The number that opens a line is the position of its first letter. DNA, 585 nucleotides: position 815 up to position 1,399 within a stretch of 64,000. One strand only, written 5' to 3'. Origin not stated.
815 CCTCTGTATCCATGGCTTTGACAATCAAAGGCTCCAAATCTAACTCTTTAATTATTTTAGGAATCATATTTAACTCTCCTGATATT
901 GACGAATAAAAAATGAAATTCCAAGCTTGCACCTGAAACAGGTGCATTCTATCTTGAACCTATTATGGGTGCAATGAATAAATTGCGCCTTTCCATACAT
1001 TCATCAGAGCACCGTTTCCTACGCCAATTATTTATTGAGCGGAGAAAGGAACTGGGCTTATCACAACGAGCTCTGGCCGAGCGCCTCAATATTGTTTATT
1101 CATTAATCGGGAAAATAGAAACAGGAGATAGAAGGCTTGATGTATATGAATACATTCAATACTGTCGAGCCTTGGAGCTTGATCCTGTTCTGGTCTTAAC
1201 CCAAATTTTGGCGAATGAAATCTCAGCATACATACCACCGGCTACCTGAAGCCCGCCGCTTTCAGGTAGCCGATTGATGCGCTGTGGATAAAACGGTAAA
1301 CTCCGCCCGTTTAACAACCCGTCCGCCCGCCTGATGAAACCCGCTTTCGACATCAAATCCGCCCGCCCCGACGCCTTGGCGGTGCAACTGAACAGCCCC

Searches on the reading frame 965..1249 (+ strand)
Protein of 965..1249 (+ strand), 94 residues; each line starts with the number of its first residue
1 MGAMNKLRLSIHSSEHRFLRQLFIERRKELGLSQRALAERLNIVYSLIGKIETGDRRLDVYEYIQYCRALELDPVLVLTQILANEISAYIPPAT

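Call 76: search_protein_families(library=pfam, proteins=[window:965-1249:+], max_evalue=0.001)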
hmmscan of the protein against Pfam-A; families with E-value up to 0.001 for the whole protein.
window:965-1249:+ (94 aa): 4 families
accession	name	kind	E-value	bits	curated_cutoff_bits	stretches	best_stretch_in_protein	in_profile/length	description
PF01381.28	HTH_3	-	7.3e-09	36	23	1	25-74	3-52/55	Helix-turn-helix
PF13560.12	HTH_31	-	7.7e-08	33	27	1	25-77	8-61/64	Helix-turn-helix domain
PF12844.13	HTH_19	-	3.5e-05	24.1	30.2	1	27-80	8-61/64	Helix-turn-helix domain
PF13413.12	HTH_25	-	5.3e-05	23.4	24.6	1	25-74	4-59/62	Helix-turn-helix domain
